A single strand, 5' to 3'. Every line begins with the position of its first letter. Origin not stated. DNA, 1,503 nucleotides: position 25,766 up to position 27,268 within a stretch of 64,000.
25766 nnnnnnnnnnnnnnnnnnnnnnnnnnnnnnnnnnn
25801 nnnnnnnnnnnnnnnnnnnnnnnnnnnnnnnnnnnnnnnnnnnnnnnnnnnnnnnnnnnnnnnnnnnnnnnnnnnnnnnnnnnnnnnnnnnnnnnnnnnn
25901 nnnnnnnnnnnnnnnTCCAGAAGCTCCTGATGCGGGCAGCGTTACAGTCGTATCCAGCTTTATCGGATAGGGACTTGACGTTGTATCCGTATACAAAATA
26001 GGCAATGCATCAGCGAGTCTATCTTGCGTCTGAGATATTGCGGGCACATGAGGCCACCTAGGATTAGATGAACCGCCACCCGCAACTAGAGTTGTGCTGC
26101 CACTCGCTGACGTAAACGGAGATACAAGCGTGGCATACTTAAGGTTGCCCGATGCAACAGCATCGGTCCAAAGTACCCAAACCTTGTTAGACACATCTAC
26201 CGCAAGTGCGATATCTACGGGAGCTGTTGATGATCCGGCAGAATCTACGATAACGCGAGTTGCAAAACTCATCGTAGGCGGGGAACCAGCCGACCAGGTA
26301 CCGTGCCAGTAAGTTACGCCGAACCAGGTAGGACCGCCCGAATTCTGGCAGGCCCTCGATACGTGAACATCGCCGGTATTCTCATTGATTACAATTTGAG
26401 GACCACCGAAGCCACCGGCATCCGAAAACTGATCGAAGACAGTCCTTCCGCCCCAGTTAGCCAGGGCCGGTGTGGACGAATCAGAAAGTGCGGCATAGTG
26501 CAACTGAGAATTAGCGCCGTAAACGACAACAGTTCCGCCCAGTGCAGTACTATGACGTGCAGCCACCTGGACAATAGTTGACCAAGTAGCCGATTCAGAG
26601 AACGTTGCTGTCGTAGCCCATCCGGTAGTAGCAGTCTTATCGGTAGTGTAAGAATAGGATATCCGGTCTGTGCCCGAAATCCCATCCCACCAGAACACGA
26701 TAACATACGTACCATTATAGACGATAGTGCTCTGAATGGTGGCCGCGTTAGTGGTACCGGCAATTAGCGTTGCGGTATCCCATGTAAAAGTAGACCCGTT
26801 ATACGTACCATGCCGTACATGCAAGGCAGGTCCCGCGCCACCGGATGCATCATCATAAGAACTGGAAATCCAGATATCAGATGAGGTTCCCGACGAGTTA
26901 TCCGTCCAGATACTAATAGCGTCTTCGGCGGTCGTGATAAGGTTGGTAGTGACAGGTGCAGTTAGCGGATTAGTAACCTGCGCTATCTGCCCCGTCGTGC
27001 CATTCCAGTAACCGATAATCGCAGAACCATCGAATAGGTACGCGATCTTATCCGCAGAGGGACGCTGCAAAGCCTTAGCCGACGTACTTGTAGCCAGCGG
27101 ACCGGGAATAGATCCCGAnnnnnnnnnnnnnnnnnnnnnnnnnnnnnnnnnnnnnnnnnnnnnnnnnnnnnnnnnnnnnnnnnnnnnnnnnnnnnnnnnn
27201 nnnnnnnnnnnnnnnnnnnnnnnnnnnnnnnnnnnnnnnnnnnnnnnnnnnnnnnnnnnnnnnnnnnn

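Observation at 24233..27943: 1236-aa protein with ~24 tandem 20-aa Lys-Lys-Pro/Gly-Thr-Gly repeats between the capsid and connector genes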

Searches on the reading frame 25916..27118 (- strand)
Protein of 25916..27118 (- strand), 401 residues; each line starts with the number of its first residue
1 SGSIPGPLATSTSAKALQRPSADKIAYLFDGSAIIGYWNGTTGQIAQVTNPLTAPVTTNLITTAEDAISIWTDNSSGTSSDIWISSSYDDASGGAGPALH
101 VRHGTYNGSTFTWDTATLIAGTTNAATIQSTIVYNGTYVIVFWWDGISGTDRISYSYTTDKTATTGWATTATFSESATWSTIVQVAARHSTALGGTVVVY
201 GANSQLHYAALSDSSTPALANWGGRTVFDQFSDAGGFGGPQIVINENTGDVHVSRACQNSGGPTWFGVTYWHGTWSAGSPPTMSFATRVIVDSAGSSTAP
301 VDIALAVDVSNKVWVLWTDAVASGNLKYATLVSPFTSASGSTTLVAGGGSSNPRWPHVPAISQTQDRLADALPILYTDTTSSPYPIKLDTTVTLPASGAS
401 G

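Call 34: search_solved_structures(query=A2, max_evalue=10, show_alignments=2)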
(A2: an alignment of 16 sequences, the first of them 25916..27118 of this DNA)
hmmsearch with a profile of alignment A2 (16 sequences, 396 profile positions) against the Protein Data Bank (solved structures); distinct sequences matched with E-value up to 10: 1.
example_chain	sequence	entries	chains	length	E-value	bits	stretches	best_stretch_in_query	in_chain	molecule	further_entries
6a3t_A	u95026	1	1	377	0.72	12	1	187-253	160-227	4-hydroxymandelate oxidase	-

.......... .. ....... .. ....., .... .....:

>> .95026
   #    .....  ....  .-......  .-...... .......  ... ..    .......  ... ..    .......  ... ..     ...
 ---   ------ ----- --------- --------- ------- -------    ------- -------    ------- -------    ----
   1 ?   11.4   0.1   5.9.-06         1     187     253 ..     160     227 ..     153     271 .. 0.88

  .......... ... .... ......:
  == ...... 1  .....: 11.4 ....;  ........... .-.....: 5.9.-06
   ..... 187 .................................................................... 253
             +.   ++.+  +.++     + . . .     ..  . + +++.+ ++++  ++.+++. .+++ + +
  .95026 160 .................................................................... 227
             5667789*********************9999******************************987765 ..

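Call 35: find_homologous_proteins(query=A2, max_evalue=0.00001)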
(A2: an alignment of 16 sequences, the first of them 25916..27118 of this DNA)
Query A2 (16 sequences) (401 aa, profile of the alignment): 5 proteins with E <= 0.00001 among 8000 candidates.
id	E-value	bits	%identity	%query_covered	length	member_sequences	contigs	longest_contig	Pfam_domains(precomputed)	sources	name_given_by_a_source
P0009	9.6e-151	520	47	96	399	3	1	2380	-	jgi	jgi:hypothetical protein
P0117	4.4e-120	419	28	92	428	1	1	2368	-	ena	-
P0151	2.5e-105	371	43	77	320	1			-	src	-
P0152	2.4e-93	331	45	67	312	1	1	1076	-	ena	-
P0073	1.2e-38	151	38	43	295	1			-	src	-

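Call 38: find_related_loci(query=window:25916-27118:-, collection=viral_contigs, flank=10000)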
Query window:25916-27118:- (401 aa) in viral_contigs; peptide patterns used: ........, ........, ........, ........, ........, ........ (x = any residue, [..] = any of these).
5 stretches matched a pattern; 2 encode a relative of the query (tblastn E <= 1e-3); 2 distinct loci.
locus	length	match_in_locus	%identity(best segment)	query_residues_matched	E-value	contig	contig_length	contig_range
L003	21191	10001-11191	66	2-397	6e-173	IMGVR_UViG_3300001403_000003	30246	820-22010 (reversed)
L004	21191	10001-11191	66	2-397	6e-173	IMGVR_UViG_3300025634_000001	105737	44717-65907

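Call 41: search_protein_families(library=pfam, proteins=[L004:326-2101:+, L004:2186-3679:+, L004:3706-4131:+, L004:4184-4846:+, L004:5646-6920:+, L004:7053-7760:+, L004:7888-8409:+, L004:13854-14444:+, L004:14825-15343:+, L004:15618-16889:+], max_evalue=0.01)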
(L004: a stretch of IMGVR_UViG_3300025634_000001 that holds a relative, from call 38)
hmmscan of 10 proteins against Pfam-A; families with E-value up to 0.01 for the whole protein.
L004:326-2101:+ (591 aa): 0 families

L004:2186-3679:+ (497 aa): 0 families

L004:3706-4131:+ (141 aa): 0 families

L004:4184-4846:+ (220 aa): 0 families

L004:5646-6920:+ (424 aa): 2 families
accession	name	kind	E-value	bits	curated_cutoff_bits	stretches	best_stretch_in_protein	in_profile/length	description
PF13578.12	Methyltransf_24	-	2e-11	45.1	26.3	1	274-378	1-105/105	Methyltransferase domain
PF04989.18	RMNT_CmcI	-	0.00023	21.4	23.2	1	344-396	114-171/206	Rhamnosyl O-methyltransferase/CmcI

L004:7053-7760:+ (235 aa): 0 families

L004:7888-8409:+ (173 aa): 0 families

L004:13854-14444:+ (196 aa): 0 families

L004:14825-15343:+ (172 aa): 0 families

L004:15618-16889:+ (423 aa): 0 families

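Call 44: predict_structure(alignment_id=A2)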
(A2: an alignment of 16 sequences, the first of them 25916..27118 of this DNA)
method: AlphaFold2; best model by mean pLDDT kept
length: 401 residues; sequences in the alignment: 16
mean_pLDDT: 85.8   pTM: 0.89
mean pLDDT of the five models: 85.8, 85.5, 85.1, 84.2, 83.0
residues with pLDDT >= 90: 235; 70-90: 105; 50-70: 46; < 50: 15
segments of 3 or more residues with pLDDT < 50: 91-94, 399-401
pLDDT, mean of each block of 10 residues (from residue 1): 77 90 90 94 95 92 92 92 89 63 97 94 70 96 78 93 95 74 88 93 87 96 87 70 91 82 66 92 92 65 88 91 89 94 92 92 56 93 94 70 34
secondary structure, 60 per line:
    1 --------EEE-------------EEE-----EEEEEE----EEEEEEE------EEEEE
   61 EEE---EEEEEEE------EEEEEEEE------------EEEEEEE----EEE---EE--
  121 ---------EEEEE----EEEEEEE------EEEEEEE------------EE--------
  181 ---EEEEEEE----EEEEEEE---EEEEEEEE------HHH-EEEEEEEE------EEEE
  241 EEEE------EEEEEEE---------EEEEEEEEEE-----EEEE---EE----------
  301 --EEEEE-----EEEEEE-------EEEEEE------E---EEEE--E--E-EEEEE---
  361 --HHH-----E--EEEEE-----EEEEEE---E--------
elements in order: E9-11 E25-27 E33-38 E43-49 E56-63 E67-73 E80-87 E100-106 E111-113 E130-134 E139-145 E152-158 E184-190 E195-201 E205-212 E223-230 E237-244 E251-257 E267-276 E282-285 E303-307 E313-318 E326-331 E342-345 E353-357 E374-378 E384-389

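Call 47: fold_search(model_id=the predicted structure, library=pdb)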
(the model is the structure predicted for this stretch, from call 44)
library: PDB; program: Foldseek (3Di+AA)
matches with E <= 10: 812; with E <= 0.001: 182
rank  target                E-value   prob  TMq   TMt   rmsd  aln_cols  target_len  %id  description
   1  8t26                  1.4e-07  1.00  0.47  0.39  10.3       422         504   10  Crystal Structure of Porphyromonas gingivalis Sialidase (PG_0352) D219A mutant bound to 3'-Sialyllactose (only Neu5Ac vi (released 2023-10-04)
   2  7drq_B                5.5e-07  1.00  0.50  0.43   8.2       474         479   10  Crystal structure of polysaccharide lyase Uly1 (released 2021-03-31)
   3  8gn6_A                7.0e-07  1.00  0.48  0.41   6.2       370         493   10  Crystallization of Sialidase from Porphyromonas gingivalis (released 2023-04-19)
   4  8gn6_B                7.3e-07  1.00  0.46  0.39   6.3       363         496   11  Crystallization of Sialidase from Porphyromonas gingivalis (released 2023-04-19)
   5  5uas_A                7.7e-07  1.00  0.59  0.55   7.3       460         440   13  Structure of a new family of Polysaccharide lyase PL25-Ulvanlyase bound to -[GlcA(1-4)Rha3S]- (released 2017-03-29)
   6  5uam_A                8.5e-07  1.00  0.59  0.55   7.1       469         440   13  Structure of a new family of Polysaccharide lyase PL25-Ulvanlyase. (released 2017-03-29)
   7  8t24                  9.3e-07  1.00  0.45  0.39   6.3       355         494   10  Crystal Structure of Porphyromonas gingivalis Sialidase (PG_0352)- Fructose bound in CBM (released 2023-10-04)
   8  5uas_B                9.8e-07  1.00  0.59  0.55   7.2       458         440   13  Structure of a new family of Polysaccharide lyase PL25-Ulvanlyase bound to -[GlcA(1-4)Rha3S]- (released 2017-03-29)
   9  8a9y_E                1.0e-06  1.00  0.35  0.29  15.6       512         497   11  Substrate-free levan utilisation machinery (utilisome) (released 2023-06-07)
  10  5uam_B                1.1e-06  1.00  0.59  0.54   7.2       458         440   13  Structure of a new family of Polysaccharide lyase PL25-Ulvanlyase. (released 2017-03-29)
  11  7esn_A                1.1e-06  1.00  0.59  0.55   6.7       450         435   12  Crystal structure of a L-rhamnose-alpha-1,4-D-glucuronate lyase from Fusarium oxysporum 12S, H105F Rha-GlcA complex (released 2021-08-04)
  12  8du5_A                2.2e-06  1.00  0.38  0.40  10.7       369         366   14  Murine sialidase-1 (NEU1) (released 2023-05-31)
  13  3h6j                  2.8e-06  1.00  0.44  0.41   8.1       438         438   12  Crystal structure of a putative neuraminidase from Pseudomonas aeruginosa (released 2009-05-12)
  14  2w38                  3.2e-06  1.00  0.44  0.41   7.6       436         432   13  Crystal structure of the pseudaminidase from Pseudomonas aeruginosa (released 2008-12-23)
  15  7drq_A                5.7e-06  1.00  0.50  0.43   8.0       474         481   10  Crystal structure of polysaccharide lyase Uly1 (released 2021-03-31)
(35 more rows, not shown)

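Call 48: fold_search(model_id=the predicted structure, library=viral)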
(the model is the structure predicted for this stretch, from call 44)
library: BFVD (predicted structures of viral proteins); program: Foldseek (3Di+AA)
matches with E <= 10: 472; with E <= 0.001: 81
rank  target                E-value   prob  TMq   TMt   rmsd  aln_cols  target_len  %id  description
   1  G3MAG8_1              1.1e-10  1.00  0.69  0.33   4.9       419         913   13  Gp427 [Bacillus phage G]
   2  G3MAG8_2              2.4e-10  1.00  0.60  0.29   5.7       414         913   14  Gp427 [Bacillus phage G]
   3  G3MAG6                2.6e-10  1.00  0.61  0.23   6.9       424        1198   14  Gp425 [Bacillus phage G]
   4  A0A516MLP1            1.1e-08  1.00  0.57  0.36   7.6       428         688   14  (no name in the UniProt tables at hand)
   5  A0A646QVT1            1.9e-08  1.00  0.55  0.46   7.3       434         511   14  (no name in the UniProt tables at hand)
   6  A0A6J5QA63            2.1e-08  1.00  0.66  0.26   4.5       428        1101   12  Uncharacterized protein [uncultured Caudovirales phage]
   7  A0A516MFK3            3.5e-08  1.00  0.66  0.57   5.8       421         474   16  (no name in the UniProt tables at hand)
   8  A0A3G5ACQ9            4.1e-08  1.00  0.57  0.42   8.1       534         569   11  Exo-alpha-sialidase [Satyrvirus sp.]
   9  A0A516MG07            4.9e-08  1.00  0.66  0.33   4.9       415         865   16  (no name in the UniProt tables at hand)
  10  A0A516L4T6            1.4e-07  1.00  0.62  0.56   7.1       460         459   14  (no name in the UniProt tables at hand)
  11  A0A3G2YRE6            2.9e-07  1.00  0.58  0.47   9.3       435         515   10  Uncharacterized protein [Lentibacter phage vB_LenP_ICBM2]
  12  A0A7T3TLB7            4.8e-07  1.00  0.52  0.33  10.5       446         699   11  (no name in the UniProt tables at hand)
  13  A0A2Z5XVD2            5.3e-07  1.00  0.55  0.36   7.5       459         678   12  Minor tail protein [Mycobacterium phage PP]
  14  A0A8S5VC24            1.8e-06  1.00  0.57  0.46   8.5       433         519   10  Short tail fiber protein [Siphoviridae sp. ctKsH2]
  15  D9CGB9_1              1.9e-06  1.00  0.57  0.29   5.8       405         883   15  (no name in the UniProt tables at hand)
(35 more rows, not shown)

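Call 82: find_related_loci(query=A4, collection=genome_contigs, flank=8000)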
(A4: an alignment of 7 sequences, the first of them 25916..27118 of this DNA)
Query A4 (401 aa) in genome_contigs; peptide patterns used: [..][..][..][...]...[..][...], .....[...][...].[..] (x = any residue, [..] = any of these).
54 stretches matched a pattern; 7 encode a relative of the query (tblastn E <= 1e-3); 7 distinct loci.
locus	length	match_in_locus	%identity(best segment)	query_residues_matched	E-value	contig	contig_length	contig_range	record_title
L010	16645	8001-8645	45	180-393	2e-45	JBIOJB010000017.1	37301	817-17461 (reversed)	MAG: Candidatus Dormibacterales bacterium isolate GcC5-37 k141_1441459_length_37301_cov_30.3720, whole genome shotgun se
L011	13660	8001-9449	40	5-393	7e-37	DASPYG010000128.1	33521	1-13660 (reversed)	MAG TPA_asm: Candidatus Nitrosopolaris sp. isolate SMAG_U11587 k141_1305206, whole genome shotgun sequence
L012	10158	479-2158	43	5-376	6e-33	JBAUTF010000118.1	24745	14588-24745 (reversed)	MAG: Candidatus Dormiibacterota bacterium isolate MFD05778_ilm_asm_bin8 k127_289966, whole genome shotgun sequence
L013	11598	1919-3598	43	5-376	6e-33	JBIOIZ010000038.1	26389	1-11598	MAG: Candidatus Dormibacteria bacterium isolate GcC5-3 k141_379384_length_26389_cov_82.8876, whole genome shotgun sequen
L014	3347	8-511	39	220-388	3e-27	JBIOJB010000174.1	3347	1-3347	MAG: Candidatus Dormibacterales bacterium isolate GcC5-37 k141_435187_length_3347_cov_40.8166, whole genome shotgun sequ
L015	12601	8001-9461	38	13-394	2e-33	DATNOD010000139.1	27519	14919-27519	MAG TPA_asm: Candidatus Eisenbacteria bacterium isolate SMAG_U11522 k141_2357985, whole genome shotgun sequence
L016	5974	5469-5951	34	15-171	1e-18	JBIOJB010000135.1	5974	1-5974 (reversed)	MAG: Candidatus Dormibacterales bacterium isolate GcC5-37 k141_1672961_length_5974_cov_35.1582, whole genome shotgun seq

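Call 84: search_protein_families(library=pfam, proteins=[L011:4480-5763:+, L011:5571-7709:+, L011:7857-11762:+], max_evalue=0.001)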
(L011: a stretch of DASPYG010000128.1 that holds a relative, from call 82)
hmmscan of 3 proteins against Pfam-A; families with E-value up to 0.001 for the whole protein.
L011:4480-5763:+ (427 aa): 1 family
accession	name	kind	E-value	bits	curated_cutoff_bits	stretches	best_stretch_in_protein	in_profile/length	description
PF04932.20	Wzy_C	-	1.1e-13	51.7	31.7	1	207-353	4-148/149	O-Antigen ligase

L011:5571-7709:+ (712 aa): 3 families
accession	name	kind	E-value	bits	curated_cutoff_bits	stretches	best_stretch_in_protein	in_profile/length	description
PF02397.22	Bac_transf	-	8.3e-47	159.5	27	1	499-686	1-177/179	Bacterial sugar transferase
PF13440.11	Polysacc_synt_3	-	1.4e-11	44.6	23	1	154-392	56-292/293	Polysaccharide biosynthesis protein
PF01943.22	Polysacc_synt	-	3.6e-08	33.6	28.2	1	96-345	26-273/274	Polysaccharide biosynthesis protein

L011:7857-11762:+ (1301 aa): 8 families
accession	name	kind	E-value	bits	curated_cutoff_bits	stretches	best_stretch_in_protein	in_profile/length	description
PF00041.27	fn3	-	2.7e-11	43.9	25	0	733-814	3-83/84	Fibronectin type III domain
PF18370.7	RGI_lyase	-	5.8e-11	43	27.8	0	746-799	19-71/86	Rhamnogalacturonan I lyases beta-sheet domain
PF25788.1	Ig_Rha78A_N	-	8e-10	39.4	27.4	0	778-816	63-101/105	Rha78A-like, N-terminal immunoglobulin domain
PF06486.16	DUF1093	-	1.1e-06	29.6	26.3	0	873-895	23-45/81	Protein of unknown function (DUF1093)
PF07495.19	Y_Y_Y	-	2.3e-06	27.9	26.6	0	1238-1291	9-57/65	Y_Y_Y domain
PF25523.1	Ig_RIMBP2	-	1.8e-05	25.1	27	0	730-793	3-71/105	RIMBP2-like, immunoglobulin-like domain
PF25369.1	SH3_VIII-1_N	-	0.00018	21.2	27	0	1241-1260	3-22/45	Myosin-1-like, N-terminal SH3 domain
PF05409.19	Peptidase_C30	-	0.00074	19.4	25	0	923-965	50-92/288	Coronavirus endopeptidase C30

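Call 105: find_related_loci(query=window:25916-27118:-, collection=metagenome_contigs, flank=7000)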
Query window:25916-27118:- (401 aa) in metagenome_contigs; peptide patterns used: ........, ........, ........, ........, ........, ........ (x = any residue, [..] = any of these).
71 stretches matched a pattern; 2 encode a relative of the query (tblastn E <= 1e-3); 2 distinct loci.
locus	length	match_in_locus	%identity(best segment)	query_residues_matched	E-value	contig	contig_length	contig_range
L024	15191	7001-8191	66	2-397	3e-173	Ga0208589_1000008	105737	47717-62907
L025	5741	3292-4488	31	5-393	2e-26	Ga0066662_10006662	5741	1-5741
